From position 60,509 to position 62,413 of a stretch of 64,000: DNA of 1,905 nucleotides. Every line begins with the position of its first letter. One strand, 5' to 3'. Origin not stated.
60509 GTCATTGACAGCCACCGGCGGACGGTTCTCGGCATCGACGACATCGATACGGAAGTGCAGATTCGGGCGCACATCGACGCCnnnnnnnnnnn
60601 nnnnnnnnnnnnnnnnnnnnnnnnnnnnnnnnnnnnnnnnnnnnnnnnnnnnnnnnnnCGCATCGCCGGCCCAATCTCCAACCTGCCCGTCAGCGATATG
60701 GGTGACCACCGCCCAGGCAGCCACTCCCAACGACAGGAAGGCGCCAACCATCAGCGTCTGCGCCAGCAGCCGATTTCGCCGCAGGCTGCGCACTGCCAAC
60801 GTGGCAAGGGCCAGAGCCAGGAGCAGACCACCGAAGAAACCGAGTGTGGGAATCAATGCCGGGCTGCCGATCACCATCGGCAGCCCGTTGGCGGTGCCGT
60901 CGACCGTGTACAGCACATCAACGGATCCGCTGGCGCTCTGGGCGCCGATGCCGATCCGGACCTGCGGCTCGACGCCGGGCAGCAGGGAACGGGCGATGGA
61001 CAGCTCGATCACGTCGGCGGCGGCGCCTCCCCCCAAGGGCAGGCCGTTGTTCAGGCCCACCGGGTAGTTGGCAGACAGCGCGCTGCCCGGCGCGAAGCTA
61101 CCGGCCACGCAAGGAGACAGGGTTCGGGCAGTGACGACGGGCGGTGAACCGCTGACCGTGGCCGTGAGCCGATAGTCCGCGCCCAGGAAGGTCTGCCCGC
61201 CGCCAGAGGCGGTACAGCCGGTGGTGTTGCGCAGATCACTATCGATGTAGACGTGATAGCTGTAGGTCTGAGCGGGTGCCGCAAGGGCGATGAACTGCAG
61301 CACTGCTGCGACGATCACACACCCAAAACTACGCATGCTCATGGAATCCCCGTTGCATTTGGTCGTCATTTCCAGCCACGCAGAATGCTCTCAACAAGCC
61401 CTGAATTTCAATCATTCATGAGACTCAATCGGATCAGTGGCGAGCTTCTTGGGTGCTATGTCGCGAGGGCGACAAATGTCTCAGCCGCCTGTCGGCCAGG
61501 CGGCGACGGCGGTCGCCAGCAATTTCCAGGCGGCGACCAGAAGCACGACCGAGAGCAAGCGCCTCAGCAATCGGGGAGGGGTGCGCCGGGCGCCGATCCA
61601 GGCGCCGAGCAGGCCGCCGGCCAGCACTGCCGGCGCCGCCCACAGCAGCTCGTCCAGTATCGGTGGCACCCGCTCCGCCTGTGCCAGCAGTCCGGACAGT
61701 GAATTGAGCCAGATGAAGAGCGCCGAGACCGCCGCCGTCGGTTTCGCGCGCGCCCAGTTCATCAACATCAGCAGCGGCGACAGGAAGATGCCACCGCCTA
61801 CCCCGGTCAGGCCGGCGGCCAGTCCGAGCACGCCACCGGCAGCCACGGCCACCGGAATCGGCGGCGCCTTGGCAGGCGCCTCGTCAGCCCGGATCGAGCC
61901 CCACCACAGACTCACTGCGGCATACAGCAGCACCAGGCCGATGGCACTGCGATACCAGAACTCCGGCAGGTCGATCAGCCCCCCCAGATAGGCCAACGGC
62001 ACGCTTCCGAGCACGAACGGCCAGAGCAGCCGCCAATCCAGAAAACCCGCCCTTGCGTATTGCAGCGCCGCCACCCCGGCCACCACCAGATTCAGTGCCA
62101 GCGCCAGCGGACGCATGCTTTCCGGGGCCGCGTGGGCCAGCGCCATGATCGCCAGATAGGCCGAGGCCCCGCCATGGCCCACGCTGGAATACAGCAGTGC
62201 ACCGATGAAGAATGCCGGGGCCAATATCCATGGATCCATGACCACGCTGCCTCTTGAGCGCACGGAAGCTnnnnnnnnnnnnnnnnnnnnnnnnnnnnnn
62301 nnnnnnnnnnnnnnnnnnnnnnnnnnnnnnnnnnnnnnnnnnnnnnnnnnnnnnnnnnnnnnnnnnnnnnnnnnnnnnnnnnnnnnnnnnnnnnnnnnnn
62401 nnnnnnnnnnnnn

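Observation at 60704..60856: IPTL-CTERM-like sorting signal embedded ~170 aa from the N-terminus of the giant protein, followed by a second signal-peptide-like helix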

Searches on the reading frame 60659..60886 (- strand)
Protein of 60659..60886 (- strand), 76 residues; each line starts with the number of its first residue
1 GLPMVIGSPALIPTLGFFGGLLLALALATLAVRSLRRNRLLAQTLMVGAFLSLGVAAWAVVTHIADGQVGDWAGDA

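Call 4: search_protein_families(library=ncbifam, proteins=[window:60686-60874:-], max_evalue=10)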
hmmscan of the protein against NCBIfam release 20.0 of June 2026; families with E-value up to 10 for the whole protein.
seq(63 aa): 2 families
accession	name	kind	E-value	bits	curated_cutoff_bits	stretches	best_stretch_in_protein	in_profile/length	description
NF033207.2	midcut_by_XrtH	subfamily_domain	0.00021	21.4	45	1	5-54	34-88/175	midcut-by-XrtH protein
NF058618.1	transduce_GlnX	subfamily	0.16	11.1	250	1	9-61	179-232/413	GlnX family signal transduction membrane protein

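Call 5: search_protein_families(library=pfam, proteins=[window:60686-60874:-], max_evalue=10)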
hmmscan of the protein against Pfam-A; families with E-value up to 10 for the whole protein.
seq(63 aa): 2 families
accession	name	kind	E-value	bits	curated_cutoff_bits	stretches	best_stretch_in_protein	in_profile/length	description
PF13567.11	DUF4131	-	0.66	10.1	31.6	1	9-56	4-50/165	Domain of unknown function (DUF4131)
PF18203.6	IPTL-CTERM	-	5.3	7.4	20.8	1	8-33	3-28/28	IPTL-CTERM motif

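Call 35: search_protein_families(library=ncbifam, alignment_id=A5, max_evalue=1)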
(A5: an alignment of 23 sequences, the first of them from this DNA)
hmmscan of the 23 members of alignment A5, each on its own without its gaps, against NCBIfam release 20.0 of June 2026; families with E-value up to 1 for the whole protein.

A. member 1, seq(76 aa): 2 families
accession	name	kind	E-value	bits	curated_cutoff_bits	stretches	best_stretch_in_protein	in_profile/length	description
NF033207.2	midcut_by_XrtH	subfamily_domain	3.5e-05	23.9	45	1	8-58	33-88/175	midcut-by-XrtH protein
NF058618.1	transduce_GlnX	subfamily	0.02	14.1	250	1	13-68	179-235/413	GlnX family signal transduction membrane protein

B. families by the number of members that match (of 23 scanned): 29 families (the first 25 are shown)
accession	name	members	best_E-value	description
NF033207.2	midcut_by_XrtH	23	2e-08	midcut-by-XrtH protein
NF058595.1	invert_tail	12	0.0075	lipo-invert putative C-terminal anchoring domain-containing protein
TIGR04174.1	IPTL_CTERM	10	2.9e-06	IPTL-CTERM sorting domain-containing protein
NF033507.3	Loki-CTERM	3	0.051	Loki-CTERM sorting domain-containing protein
NF033846.1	Rumino_NPXTG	2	0.035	NPXTG-anchored protein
NF033191.4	JDVT-CTERM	2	0.19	JDVT-CTERM domain-containing protein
NF011339.0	PRK14753.1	2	0.29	30S ribosomal protein Thx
TIGR02595.1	PEP_CTERM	2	0.59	PEP-CTERM sorting domain-containing protein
NF041333.1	CruF_Halo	1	0.013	bisanhydrobacterioruberin hydratase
NF052291.1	membrane_YczE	1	0.013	membrane protein YczE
NF058618.1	transduce_GlnX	1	0.02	GlnX family signal transduction membrane protein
NF001326.0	PRK00259.1-4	1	0.024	septation protein A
NF050019.1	HpsJ_like_C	1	0.032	HpsJ-like protein, cyanoexosortase C-associated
TIGR01167.1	LPXTG_anchor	1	0.04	LPXTG cell wall anchor domain-containing protein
NF041738.1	GG_III-CTERM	1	0.061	GGIII-like transmembrane region-containing protein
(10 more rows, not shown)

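Call 42: search_dna_similar(query=window:60659-60886:-, collection=plasmids, mode=protein, max_evalue=10, max_rows=30)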
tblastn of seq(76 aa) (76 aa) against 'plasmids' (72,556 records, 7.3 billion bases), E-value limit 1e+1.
No match.

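Call 51: find_homologous_proteins(query=A5, max_evalue=10)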
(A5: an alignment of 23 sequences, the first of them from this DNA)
Query A5 (23 sequences) (76 aa, profile of the alignment): 2 proteins with E <= 10 among 5165 candidates.
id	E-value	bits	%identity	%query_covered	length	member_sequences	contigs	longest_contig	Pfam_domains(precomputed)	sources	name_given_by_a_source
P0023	3.2e-6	45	56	33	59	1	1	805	-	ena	-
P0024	6.0e-1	28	100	13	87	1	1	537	-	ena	-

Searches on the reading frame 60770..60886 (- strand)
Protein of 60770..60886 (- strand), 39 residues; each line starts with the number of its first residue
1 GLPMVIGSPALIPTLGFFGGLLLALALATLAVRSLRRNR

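Call 52: search_protein_families(library=ncbifam, proteins=[window:60770-60886:-], max_evalue=10)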
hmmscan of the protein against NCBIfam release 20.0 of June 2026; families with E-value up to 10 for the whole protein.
seq(39 aa): 2 families
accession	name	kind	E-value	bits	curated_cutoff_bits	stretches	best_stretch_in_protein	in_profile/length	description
NF033207.2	midcut_by_XrtH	subfamily_domain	0.00029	20.9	45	1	8-38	33-63/175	midcut-by-XrtH protein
TIGR04174.1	IPTL_CTERM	subfamily_domain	0.14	12.5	20.5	1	12-38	1-27/27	IPTL-CTERM sorting domain-containing protein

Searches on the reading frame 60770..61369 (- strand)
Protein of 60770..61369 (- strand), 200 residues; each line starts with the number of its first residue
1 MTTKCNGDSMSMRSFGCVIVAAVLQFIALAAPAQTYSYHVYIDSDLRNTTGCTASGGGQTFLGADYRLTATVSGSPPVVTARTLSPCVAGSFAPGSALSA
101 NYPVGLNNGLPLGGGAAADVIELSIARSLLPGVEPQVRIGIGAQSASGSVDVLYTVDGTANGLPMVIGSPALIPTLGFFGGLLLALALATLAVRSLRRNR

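Call 4: search_protein_families(library=ncbifam, proteins=[window:60770-61369:-], max_evalue=10)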
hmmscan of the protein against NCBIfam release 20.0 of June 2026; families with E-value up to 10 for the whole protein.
seq(200 aa): 2 families
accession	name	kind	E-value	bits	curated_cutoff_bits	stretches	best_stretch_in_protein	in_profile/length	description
NF033207.2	midcut_by_XrtH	subfamily_domain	0.0014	18.7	45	1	164-199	31-63/175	midcut-by-XrtH protein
TIGR04174.1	IPTL_CTERM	subfamily_domain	0.13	12.6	20.5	1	173-198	1-26/27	IPTL-CTERM sorting domain-containing protein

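Call 5: search_protein_families(library=pfam, proteins=[window:60770-61369:-], max_evalue=10)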
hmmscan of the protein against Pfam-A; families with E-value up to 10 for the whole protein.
seq(200 aa): 1 family
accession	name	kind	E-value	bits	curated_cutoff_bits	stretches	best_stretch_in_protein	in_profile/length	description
PF18203.6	IPTL-CTERM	-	0.082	13.2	20.8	1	173-198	3-28/28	IPTL-CTERM motif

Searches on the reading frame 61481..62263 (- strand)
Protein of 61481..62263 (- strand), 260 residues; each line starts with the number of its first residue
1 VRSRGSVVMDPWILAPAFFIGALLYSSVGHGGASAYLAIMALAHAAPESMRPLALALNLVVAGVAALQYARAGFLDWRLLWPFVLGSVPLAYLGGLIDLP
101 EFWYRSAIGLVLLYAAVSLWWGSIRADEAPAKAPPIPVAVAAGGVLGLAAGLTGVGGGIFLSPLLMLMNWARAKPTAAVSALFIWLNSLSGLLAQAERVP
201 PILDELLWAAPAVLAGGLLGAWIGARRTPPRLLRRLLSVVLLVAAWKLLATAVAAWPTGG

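Call 16: search_protein_families(library=ncbifam, proteins=[window:61481-62263:-], max_evalue=0.001)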
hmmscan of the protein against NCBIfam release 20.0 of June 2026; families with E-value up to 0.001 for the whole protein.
window:61481-62263:- (260 aa): 2 families
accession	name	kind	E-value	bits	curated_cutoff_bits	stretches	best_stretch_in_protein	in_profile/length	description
NF040961.1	MamO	equivalog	8.9e-05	21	800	0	143-249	535-648/648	magnetosome protein MamO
NF007909.0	PRK10621.1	equivalog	0.00019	20.9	383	1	125-250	128-252/266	hypothetical protein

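Call 46: search_protein_families(library=pfam, proteins=[window:61481-62263:-], max_evalue=1)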
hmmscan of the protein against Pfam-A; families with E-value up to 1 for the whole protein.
window:61481-62263:- (260 aa): 2 families
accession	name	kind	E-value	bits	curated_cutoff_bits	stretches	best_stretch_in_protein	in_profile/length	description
PF01925.25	TauE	-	3.1e-34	119.1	32.6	1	16-247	3-236/237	Sulfite exporter TauE/SafE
PF02588.21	YitT_membrane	-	0.23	11.3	24.3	1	49-153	15-114/205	Uncharacterised 5xTM membrane BCR, YitT family COG1284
